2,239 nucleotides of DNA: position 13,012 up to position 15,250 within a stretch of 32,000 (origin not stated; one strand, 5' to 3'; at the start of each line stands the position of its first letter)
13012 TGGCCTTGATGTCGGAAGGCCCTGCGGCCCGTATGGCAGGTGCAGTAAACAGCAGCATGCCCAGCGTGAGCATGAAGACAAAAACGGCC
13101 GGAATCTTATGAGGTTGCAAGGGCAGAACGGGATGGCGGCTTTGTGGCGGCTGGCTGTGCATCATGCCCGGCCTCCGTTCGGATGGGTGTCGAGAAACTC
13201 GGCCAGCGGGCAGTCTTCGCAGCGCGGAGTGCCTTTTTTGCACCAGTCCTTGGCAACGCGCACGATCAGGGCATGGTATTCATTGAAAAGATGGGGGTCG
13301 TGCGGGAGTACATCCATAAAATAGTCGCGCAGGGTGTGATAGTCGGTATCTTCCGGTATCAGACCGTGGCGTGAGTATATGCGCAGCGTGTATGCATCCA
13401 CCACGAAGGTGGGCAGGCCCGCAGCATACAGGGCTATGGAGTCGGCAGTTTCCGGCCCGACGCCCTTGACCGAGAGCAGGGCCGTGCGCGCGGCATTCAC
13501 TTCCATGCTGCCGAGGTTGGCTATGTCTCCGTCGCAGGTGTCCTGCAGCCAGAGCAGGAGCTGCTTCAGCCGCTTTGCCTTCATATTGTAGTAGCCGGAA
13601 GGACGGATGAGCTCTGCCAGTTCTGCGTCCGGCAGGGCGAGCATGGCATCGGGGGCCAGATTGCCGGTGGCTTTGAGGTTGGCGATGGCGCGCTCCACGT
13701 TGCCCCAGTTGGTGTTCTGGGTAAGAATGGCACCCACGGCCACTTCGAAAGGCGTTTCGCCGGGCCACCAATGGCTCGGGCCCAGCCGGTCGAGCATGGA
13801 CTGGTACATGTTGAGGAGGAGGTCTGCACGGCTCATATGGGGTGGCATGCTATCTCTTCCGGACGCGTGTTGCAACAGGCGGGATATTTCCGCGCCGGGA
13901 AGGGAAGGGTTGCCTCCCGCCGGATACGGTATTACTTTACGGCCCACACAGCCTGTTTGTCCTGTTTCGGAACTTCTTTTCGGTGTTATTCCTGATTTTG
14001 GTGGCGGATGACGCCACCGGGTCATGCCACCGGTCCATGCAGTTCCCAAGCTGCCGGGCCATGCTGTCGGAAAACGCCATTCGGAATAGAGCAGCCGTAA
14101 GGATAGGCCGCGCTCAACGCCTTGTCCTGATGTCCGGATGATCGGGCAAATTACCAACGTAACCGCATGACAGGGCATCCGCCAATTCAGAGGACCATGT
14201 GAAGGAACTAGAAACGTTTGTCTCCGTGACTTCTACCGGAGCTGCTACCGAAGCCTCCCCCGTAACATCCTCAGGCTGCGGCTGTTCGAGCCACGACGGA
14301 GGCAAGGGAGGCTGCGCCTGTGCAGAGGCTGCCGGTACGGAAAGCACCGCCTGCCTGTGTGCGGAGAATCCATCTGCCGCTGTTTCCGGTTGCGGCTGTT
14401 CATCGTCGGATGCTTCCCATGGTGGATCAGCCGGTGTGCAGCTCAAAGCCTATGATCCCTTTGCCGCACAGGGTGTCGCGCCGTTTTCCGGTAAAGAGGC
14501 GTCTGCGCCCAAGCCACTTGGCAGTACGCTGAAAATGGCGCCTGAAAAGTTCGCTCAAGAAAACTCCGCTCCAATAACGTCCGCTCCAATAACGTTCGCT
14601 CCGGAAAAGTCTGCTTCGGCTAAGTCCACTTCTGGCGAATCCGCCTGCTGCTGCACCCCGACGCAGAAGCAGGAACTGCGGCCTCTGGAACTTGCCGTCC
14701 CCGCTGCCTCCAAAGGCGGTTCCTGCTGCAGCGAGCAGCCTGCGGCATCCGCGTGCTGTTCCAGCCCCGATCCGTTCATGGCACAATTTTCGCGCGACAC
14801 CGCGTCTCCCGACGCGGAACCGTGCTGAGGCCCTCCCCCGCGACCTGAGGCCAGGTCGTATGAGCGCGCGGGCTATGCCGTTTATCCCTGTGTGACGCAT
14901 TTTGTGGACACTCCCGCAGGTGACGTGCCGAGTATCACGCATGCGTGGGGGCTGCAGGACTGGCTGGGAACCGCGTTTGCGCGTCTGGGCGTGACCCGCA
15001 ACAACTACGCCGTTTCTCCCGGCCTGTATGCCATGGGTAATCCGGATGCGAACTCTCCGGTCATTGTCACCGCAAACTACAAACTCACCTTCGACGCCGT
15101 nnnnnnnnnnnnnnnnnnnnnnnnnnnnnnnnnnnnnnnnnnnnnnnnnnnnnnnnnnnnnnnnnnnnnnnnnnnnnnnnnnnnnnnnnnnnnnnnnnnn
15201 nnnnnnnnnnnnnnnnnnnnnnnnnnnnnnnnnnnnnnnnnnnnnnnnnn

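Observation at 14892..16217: hgcA-hgcB: membrane-tethered corrinoid protein plus dedicated ferredoxin (mercury methylation module)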

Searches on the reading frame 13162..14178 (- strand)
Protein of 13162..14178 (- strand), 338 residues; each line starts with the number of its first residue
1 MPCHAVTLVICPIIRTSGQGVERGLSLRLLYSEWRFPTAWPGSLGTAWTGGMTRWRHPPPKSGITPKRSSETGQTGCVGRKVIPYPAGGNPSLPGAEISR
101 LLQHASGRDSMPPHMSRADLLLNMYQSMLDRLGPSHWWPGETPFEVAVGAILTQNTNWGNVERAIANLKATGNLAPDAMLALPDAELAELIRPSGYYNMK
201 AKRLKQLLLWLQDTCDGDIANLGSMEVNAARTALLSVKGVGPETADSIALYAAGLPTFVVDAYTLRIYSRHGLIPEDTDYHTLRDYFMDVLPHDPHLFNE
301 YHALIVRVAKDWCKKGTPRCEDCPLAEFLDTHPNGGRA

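Call 3: search_protein_families(library=pfam, proteins=[window:13162-14178:-], max_evalue=0.01)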
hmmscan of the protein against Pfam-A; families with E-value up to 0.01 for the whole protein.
window:13162-14178:- (338 aa): 2 families
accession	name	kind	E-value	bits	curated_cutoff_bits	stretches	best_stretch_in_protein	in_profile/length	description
PF00730.31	HhH-GPD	-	1.6e-16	61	26.2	1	148-291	1-106/108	HhH-GPD superfamily base excision DNA repair protein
PF00633.29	HHH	-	0.00014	22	24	1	227-251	6-30/30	Helix-hairpin-helix motif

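Call 4: search_protein_families(library=ncbifam, proteins=[window:13162-14178:-], max_evalue=0.01)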
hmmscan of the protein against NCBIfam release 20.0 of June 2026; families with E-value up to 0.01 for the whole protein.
window:13162-14178:- (338 aa): 6 families
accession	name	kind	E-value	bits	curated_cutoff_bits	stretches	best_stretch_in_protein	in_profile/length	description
NF010494.0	PRK13913.1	equivalog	9.7e-29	100.8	192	1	127-288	16-177/220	3-methyladenine DNA glycosylase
NF053634.1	MonDNAglycDR2438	equivalog_domain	3.7e-24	85.5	400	1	127-332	4-207/219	monofunctional DNA glycosylase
TIGR01083.1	nth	equivalog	4.2e-17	62.4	211.7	1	141-320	25-192/192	endonuclease III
NF007978.0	PRK10702.1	equivalog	1.7e-13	50.7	405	1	142-326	28-200/211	endonuclease III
TIGR01084.1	mutY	equivalog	9.6e-07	28.6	286.5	1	185-329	69-206/277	A/G-specific adenine glycosylase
TIGR00588.1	ogg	subfamily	0.00052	19.2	397.85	1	221-271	209-260/310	8-oxoguanine DNA-glycosylase (ogg)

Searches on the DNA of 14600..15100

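Call 37: search_rna_families(source=window, start=14600, end=15100, threshold=evalue, max_evalue=10, show_alignments=3)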
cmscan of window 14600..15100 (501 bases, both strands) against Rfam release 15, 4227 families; matches with E-value up to 10: 4.
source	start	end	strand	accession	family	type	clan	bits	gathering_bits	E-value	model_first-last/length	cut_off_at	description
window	14646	14747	+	RF04261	MIR1861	Gene; miRNA;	-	15.9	88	2.4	1-110/110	no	MIR1861 microRNA precursor family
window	14662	14733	+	RF04214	MIR7526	Gene; miRNA;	-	15.8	110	2.8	21-93/113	no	MIR7526 microRNA precursor family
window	14614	14655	+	RF01155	snoR101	Gene; snRNA; snoRNA; CD-box;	-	12.7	40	6.4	22-66/66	no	Small nucleolar RNA snoR101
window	14698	14791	+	RF02837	anti-hemB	Gene; sRNA;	-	12.2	49.5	4.3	1-81/81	no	Burkholderia RNA 7 (anti-hemB)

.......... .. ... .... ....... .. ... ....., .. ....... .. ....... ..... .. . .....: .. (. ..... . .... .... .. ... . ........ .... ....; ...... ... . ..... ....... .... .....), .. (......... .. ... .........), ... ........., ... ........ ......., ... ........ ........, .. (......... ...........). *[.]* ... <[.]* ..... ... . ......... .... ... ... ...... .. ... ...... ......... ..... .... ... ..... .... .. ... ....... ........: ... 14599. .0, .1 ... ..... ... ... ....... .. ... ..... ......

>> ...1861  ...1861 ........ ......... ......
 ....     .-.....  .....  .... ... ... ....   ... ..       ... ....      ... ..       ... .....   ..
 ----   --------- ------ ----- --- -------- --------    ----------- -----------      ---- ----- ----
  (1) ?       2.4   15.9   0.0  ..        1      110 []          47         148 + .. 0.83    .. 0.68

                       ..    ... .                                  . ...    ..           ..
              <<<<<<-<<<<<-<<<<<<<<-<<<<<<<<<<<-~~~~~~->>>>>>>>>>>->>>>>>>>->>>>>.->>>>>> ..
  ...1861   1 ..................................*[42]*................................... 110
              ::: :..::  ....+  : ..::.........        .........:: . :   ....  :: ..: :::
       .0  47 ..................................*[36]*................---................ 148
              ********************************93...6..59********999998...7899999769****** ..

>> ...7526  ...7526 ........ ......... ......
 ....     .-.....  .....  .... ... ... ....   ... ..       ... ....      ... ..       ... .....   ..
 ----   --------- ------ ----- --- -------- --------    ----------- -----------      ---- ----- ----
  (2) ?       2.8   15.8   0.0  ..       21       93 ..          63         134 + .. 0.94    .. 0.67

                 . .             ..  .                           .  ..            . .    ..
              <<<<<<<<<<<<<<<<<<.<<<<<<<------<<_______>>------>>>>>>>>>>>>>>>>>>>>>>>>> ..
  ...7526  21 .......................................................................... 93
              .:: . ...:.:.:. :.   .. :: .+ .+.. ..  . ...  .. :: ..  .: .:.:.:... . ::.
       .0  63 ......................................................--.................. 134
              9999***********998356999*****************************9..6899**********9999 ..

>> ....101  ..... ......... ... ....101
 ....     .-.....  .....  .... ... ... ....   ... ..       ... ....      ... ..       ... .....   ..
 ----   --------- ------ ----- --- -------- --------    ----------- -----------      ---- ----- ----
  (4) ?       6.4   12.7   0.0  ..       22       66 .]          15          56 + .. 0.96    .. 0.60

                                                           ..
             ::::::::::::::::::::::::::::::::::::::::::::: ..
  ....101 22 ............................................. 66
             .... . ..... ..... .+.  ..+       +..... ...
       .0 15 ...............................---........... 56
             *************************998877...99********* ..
